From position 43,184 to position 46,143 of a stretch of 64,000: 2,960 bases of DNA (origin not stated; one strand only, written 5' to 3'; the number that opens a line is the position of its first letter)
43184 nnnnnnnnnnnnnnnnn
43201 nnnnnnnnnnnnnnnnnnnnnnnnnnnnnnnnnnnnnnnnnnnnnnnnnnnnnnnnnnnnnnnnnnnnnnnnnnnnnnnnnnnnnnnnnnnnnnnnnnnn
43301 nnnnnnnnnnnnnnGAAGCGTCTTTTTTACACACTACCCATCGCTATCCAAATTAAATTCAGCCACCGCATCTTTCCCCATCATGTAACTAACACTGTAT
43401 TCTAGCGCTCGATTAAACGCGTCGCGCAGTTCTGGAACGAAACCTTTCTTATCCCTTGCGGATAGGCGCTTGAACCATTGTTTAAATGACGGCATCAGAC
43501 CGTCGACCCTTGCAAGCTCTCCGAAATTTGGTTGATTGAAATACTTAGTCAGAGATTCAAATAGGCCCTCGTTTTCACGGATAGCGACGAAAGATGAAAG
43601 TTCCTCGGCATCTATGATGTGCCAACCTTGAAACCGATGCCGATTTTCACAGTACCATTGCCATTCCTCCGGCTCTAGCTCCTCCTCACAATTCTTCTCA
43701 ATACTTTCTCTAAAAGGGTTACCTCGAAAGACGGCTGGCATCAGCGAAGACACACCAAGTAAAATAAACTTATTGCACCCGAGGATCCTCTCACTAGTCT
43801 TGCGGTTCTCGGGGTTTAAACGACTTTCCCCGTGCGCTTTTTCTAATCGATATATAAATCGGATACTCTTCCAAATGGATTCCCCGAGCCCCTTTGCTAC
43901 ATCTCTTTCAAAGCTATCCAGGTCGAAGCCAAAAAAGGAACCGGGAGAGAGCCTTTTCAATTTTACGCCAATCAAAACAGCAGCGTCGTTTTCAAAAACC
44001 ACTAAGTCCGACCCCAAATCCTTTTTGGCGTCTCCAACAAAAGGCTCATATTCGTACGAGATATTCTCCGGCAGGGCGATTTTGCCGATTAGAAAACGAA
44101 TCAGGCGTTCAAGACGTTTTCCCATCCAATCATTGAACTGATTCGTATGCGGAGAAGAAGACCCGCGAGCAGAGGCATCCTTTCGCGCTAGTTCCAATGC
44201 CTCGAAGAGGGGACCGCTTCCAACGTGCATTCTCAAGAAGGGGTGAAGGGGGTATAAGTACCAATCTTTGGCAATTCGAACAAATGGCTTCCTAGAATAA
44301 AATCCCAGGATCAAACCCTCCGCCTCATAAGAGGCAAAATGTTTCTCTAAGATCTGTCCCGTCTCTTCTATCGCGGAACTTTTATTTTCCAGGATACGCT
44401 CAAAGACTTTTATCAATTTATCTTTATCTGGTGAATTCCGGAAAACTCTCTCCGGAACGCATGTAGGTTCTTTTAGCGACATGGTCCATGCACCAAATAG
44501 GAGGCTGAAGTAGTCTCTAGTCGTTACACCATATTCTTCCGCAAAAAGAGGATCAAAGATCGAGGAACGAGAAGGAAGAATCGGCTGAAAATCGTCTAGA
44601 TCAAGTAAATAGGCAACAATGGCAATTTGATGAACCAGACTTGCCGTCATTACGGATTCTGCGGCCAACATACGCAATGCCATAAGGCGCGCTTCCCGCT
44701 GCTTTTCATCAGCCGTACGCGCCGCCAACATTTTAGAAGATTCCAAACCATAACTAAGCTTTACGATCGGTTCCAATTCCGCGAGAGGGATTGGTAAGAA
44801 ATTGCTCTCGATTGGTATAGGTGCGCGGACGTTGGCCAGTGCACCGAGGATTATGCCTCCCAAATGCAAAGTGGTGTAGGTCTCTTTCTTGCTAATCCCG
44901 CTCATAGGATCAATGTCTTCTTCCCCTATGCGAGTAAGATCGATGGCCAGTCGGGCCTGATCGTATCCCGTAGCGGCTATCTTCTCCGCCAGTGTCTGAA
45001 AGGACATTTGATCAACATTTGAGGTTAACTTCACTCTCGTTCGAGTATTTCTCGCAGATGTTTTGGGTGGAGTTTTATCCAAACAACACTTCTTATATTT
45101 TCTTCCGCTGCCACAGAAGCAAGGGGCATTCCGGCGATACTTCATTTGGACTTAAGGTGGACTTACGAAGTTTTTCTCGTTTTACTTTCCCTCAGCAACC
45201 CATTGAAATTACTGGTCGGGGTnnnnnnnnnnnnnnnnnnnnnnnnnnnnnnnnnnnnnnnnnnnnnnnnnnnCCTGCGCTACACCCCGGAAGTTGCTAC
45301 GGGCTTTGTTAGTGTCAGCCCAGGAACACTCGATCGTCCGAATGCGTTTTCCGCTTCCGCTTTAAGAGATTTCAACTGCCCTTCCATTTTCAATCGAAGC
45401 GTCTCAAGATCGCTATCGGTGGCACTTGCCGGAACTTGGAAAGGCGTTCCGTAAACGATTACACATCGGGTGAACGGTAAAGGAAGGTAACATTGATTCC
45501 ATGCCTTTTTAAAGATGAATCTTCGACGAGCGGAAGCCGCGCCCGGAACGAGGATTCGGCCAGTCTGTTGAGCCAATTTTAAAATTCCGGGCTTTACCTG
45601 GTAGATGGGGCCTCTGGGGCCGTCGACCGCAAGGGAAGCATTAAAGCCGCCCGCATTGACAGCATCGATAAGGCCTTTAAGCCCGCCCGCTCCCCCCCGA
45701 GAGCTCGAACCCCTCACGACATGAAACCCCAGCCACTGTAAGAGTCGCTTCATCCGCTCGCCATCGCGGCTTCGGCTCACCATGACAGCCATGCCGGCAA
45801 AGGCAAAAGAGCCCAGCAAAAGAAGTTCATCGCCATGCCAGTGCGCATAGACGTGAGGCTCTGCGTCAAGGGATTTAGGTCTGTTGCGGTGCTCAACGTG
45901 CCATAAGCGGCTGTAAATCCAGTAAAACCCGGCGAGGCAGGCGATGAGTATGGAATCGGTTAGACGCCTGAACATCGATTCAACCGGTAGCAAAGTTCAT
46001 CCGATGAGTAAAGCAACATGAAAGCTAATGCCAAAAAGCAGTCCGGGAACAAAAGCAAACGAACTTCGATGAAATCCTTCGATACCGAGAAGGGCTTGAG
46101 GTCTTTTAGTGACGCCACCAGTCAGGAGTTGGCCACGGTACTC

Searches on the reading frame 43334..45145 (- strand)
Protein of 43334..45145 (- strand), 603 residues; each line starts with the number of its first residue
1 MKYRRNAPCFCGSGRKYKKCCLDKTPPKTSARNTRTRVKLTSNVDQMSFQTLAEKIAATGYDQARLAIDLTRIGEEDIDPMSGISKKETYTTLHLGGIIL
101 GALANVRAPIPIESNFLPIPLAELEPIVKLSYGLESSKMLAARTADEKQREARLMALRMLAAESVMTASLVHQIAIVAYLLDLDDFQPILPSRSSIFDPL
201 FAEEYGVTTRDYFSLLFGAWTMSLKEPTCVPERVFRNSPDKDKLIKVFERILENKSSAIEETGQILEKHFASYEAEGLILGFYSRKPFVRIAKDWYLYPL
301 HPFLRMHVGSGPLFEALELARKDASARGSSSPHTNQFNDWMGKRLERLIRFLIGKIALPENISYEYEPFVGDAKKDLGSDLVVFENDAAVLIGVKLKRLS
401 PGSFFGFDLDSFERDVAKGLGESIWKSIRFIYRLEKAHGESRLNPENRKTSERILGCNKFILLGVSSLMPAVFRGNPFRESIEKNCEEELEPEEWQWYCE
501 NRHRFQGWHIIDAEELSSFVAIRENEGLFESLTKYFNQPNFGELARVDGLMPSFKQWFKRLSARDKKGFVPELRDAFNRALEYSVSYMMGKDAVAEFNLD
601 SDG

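Call 4: search_protein_families(library=pfam, proteins=[window:43334-45145:-], max_evalue=1)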
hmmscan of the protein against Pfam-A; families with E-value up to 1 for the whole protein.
window:43334-45145:- (603 aa): 2 families
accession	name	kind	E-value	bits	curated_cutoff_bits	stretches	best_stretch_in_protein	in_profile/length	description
PF02810.21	SEC-C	-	1.8e-08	34.6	20.4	1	5-22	1-18/19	SEC-C motif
PF21302.3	Zn_ribbon_RlmA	-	0.071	13.6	27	1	486-505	6-25/44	RlmA, N-terminal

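Call 5: search_protein_families(library=padloc, proteins=[window:43334-45145:-], max_evalue=1)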
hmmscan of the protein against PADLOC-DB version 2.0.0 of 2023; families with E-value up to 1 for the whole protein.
window:43334-45145:- (603 aa): 5 families
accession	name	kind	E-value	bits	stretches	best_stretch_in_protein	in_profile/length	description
PDLC00865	E2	-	1.9e-05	22.2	1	2-27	169-194/219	E2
PDLC00872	E2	-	3.2e-05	21.5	1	2-25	167-190/216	E2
PDLC00833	E1-E2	-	6.8e-05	20.5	1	2-25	171-194/222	E1-E2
PDLC00871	E2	-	0.0014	16.3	1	2-25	169-192/241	E2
PDLC04917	PDC-S12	-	0.0019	16.2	1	2-22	197-217/218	-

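Call 6: search_protein_families(library=ncbifam, proteins=[window:43334-45145:-], max_evalue=1)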
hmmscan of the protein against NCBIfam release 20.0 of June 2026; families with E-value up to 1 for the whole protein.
window:43334-45145:- (603 aa): 8 families
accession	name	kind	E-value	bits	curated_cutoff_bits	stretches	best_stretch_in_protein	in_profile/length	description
TIGR04102.1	SWIM_PBPRA1643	hypoth_equivalog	3.3e-05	24.3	68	1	4-21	90-107/108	PBPRA1643 family SWIM/SEC-C metal-binding motif protein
NF004088.0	PRK05590.1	equivalog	6.6e-05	23.3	140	1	2-21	144-163/166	hypothetical protein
NF007704.0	PRK10396.1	equivalog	7.5e-05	22.8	149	1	2-22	200-220/221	hypothetical protein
NF002592.0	PRK02250.1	equivalog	0.00031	20.9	158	1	2-21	147-166/167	hypothetical protein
NF002449.0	PRK01617.1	equivalog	0.00055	20.3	141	1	3-21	134-152/154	hypothetical protein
NF008970.0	PRK12318.1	equivalog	0.00055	19.3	267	1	4-37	2-34/291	methionyl aminopeptidase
NF001213.0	PRK00183.1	equivalog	0.0071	16.4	158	1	2-22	133-153/157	hypothetical protein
NF002486.0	PRK01752.1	equivalog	0.11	12.4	120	1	6-21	138-153/157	YchJ family protein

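Call 61: search_protein_families(library=phrogs, proteins=[window:43334-45145:-], max_evalue=0.01)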
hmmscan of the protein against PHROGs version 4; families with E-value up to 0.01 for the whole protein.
window:43334-45145:- (603 aa): 1 family
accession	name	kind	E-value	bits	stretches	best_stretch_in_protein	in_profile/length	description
phrog_24700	-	unknown function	0.0021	19.1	0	3-22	201-220/221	-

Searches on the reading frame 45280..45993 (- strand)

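Call 8: search_protein_families(library=pfam, proteins=[window:45280-45993:-], max_evalue=0.01)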
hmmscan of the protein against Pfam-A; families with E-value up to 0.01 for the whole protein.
window:45280-45993:- (237 aa): 1 family
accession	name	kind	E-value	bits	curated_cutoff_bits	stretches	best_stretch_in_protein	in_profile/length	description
PF04028.18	DUF374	-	1.5e-21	76.2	26.8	1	67-129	7-68/69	Domain of unknown function (DUF374)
